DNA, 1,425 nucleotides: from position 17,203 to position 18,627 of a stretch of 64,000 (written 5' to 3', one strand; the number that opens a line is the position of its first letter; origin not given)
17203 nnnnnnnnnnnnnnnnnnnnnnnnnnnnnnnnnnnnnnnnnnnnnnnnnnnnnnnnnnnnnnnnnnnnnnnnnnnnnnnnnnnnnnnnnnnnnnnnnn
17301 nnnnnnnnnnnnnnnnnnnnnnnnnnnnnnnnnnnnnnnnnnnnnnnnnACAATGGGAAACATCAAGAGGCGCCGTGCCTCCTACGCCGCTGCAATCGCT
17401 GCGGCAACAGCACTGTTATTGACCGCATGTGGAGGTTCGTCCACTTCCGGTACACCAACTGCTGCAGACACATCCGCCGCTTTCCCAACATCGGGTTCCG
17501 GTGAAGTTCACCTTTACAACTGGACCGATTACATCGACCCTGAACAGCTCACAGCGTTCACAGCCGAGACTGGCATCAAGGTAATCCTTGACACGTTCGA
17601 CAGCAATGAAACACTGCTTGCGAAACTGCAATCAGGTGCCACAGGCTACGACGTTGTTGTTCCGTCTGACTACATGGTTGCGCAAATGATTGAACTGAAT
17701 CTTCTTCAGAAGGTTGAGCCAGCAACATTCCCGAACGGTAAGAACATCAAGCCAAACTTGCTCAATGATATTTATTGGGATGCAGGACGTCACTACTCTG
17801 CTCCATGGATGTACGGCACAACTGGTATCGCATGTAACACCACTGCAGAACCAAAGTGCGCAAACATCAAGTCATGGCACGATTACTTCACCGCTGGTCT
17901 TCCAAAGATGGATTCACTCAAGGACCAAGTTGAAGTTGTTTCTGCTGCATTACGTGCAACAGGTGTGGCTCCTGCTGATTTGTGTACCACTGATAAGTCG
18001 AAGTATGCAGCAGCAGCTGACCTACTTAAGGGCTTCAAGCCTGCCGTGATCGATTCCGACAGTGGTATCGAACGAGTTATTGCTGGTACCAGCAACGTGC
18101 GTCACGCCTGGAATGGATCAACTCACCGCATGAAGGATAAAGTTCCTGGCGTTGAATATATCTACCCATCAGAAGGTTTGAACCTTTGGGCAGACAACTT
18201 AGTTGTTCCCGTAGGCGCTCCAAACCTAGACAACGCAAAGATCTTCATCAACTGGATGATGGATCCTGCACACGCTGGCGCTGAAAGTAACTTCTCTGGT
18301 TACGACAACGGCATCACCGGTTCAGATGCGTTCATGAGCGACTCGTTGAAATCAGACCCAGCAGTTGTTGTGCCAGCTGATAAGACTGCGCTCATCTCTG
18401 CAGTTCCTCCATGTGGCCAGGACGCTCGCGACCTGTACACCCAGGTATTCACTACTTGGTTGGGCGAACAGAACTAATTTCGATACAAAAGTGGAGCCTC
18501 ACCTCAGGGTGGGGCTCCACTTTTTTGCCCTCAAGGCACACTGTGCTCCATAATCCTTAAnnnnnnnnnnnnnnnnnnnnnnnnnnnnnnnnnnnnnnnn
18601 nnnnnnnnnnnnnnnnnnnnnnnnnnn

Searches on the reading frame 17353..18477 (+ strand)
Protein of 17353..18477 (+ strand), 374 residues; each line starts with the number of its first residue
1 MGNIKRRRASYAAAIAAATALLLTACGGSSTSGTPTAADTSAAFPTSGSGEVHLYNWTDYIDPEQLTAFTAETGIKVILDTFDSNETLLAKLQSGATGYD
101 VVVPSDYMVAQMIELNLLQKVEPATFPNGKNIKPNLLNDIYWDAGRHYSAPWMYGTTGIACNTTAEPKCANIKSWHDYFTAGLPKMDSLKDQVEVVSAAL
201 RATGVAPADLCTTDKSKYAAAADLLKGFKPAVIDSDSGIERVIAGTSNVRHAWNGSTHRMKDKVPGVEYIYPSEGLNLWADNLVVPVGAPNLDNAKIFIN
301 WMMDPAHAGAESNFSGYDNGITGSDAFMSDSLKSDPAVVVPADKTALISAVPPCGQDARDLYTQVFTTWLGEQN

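Call 6: search_protein_families(library=pfam, proteins=[window:17353-18477:+])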
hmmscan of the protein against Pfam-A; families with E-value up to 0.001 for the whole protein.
window:17353-18477:+ (374 aa): 3 families
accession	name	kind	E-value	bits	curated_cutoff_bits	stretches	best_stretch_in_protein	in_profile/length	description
PF13416.11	SBP_bac_8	-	1.5e-25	91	27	1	66-338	3-277/279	Bacterial extracellular solute-binding protein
PF01547.30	SBP_bac_1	-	1.8e-11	45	26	1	58-306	5-304/307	Bacterial extracellular solute-binding protein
PF02030.20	Lipoprotein_8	-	3.1e-05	23.4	20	1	47-126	23-98/493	Hypothetical lipoprotein (MG045 family)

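Call 42: search_protein_families(library=ncbifam, proteins=[window:17353-18477:+], max_evalue=1e-10)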
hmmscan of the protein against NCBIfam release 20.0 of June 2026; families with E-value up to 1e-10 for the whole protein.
window:17353-18477:+ (374 aa): 4 families
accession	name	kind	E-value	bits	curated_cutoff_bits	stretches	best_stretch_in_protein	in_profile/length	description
NF007048.0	PRK09501.1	equivalog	4.2e-47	160.7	582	1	47-338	24-314/348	spermidine/putrescine ABC transporter substrate-binding protein PotD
NF007962.0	PRK10682.1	equivalog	3e-41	141.6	636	1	49-347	29-344/370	spermidine/putrescine ABC transporter substrate-binding protein PotF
NF043073.1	MMSYN1_0195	equivalog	4e-20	71.6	1250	1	55-122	603-668/1021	spermidine/putrescine ABC transporter permease/substrate-binding protein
NF041888.1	ABC_SBP_YdcS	equivalog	6.9e-12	44.9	725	1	31-312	14-314/379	putative ABC transporter substrate-binding protein YdcS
